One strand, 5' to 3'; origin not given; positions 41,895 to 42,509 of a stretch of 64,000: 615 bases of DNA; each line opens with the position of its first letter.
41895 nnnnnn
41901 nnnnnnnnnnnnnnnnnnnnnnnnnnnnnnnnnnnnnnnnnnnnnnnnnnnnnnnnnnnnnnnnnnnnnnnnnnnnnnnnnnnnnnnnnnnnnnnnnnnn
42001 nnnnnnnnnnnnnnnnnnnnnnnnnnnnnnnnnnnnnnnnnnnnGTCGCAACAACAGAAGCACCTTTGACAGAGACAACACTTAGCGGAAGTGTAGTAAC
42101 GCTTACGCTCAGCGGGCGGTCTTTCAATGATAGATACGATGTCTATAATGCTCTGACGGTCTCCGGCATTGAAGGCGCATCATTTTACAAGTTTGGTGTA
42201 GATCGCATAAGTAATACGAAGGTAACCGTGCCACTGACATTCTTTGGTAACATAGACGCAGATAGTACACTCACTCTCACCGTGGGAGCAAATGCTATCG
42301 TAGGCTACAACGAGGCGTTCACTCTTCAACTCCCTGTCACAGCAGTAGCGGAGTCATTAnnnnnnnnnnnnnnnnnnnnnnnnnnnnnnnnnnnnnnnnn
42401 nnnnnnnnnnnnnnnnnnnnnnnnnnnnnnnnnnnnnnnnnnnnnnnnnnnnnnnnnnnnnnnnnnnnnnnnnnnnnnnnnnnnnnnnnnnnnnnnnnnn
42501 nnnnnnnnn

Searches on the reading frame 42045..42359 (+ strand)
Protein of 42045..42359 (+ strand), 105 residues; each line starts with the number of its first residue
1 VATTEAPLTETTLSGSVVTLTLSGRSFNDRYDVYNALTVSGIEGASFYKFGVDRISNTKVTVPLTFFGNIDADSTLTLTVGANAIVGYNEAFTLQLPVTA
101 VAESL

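Call 58: predict_structure(alignment_id=A2)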
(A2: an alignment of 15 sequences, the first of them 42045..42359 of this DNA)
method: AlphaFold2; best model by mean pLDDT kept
length: 105 residues; sequences in the alignment: 15
mean_pLDDT: 93.8   pTM: 0.84
mean pLDDT of the five models: 93.8, 93.3, 93.2, 93.1, 93.0
residues with pLDDT >= 90: 92; 70-90: 9; 50-70: 4; < 50: 0
segments of 3 or more residues with pLDDT < 50: none
pLDDT, mean of each block of 10 residues (from residue 1): 95 96 94 97 96 97 95 96 93 95 63
secondary structure, 60 per line:
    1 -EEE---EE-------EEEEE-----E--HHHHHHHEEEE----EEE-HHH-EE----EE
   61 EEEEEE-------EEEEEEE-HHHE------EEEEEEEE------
elements in order: E2-4 E17-21 H30-36 E37-40 E45-47 E59-66 E74-80 E92-99

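Call 60: fold_search(model_id=the predicted structure, library=pdb)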
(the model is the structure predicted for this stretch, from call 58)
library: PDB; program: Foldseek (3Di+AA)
matches with E <= 10: 1259; with E <= 0.001: 0
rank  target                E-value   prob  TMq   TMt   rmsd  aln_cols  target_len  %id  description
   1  5lb1_B                6.0e-03  0.99  0.42  0.22   5.7       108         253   16  Crystal structure of the Mycobacterium tuberculosis L,D-transpeptidase-2 (LdtMt2) BC-module with thionitrobenzoate (TN (released 2017-01-18)
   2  4uid_A                1.1e-02  0.99  0.43  0.27   4.5       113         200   15  Crystal structure of the S-layer protein SbsC domains 4 and 5 (released 2016-04-13)
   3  4gsq                  1.7e-02  0.98  0.45  0.24   5.4       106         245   17  Structural basis for the inhibition of Mycobacterium tuberculosis L,D-transpeptidase by meropenem, a drug effective agai (released 2013-02-27)
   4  3tur_B                1.8e-02  0.98  0.44  0.22   5.4       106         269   17  Crystal Structure of M. tuberculosis LD-transpeptidase type 2 complexed with a peptidoglycan fragment (released 2012-12-05)
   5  3vyo_B                1.9e-02  0.98  0.44  0.23   5.1       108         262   16  Crystal structure of Mycobacterium tuberculosis L,D-transpeptidase LdtMt2 N140 truncation mutant (resideus 140-408) (released 2013-06-19)
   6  8co1_A2               1.9e-02  0.97  0.41  0.44   5.1       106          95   17  Type II Secretion System (released 2024-04-10)
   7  4gsr                  2.1e-02  0.98  0.44  0.22   5.4       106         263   17  Structural basis for the inhibition of Mycobacterium tuberculosis L,D-transpeptidase by meropenem, a drug effective agai (released 2013-02-27)
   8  3vyo_A                2.1e-02  0.96  0.41  0.21   5.5       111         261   14  Crystal structure of Mycobacterium tuberculosis L,D-transpeptidase LdtMt2 N140 truncation mutant (resideus 140-408) (released 2013-06-19)
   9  4qra_B                2.4e-02  0.98  0.43  0.19   5.5       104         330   14  Structure and specificity of L-D-Transpeptidase from Mycobacterium tuberculosis and antibiotic resistance: Calcium bin (released 2015-12-23)
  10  3tx4_B                2.4e-02  0.97  0.45  0.23   5.4       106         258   17  Crystal Structure of Mutant (C354A) M. tuberculosis LD-transpeptidase type 2 (released 2012-12-05)
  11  3tur_A                2.4e-02  0.97  0.44  0.22   5.3       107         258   16  Crystal Structure of M. tuberculosis LD-transpeptidase type 2 complexed with a peptidoglycan fragment (released 2012-12-05)
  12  4zfq                  2.7e-02  0.97  0.46  0.18   5.6       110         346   16  Structure of M. tuberculosis (3,3) L,D-Transpeptidase, LdtMt5. (Meropenen-adduct form) (released 2015-09-02)
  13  5uwv_E                2.7e-02  0.97  0.44  0.19   5.5       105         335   14  Crystal structure of Mycobacterium abscessus L,D-transpeptidase 2 (released 2017-08-16)
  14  3tx4_A                3.7e-02  0.97  0.44  0.22   5.5       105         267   14  Crystal Structure of Mutant (C354A) M. tuberculosis LD-transpeptidase type 2 (released 2012-12-05)
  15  5ftx                  3.9e-02  0.97  0.44  0.10   4.6       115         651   15  Structure of surface layer protein SbsC, domains 4-9 (released 2017-02-22)
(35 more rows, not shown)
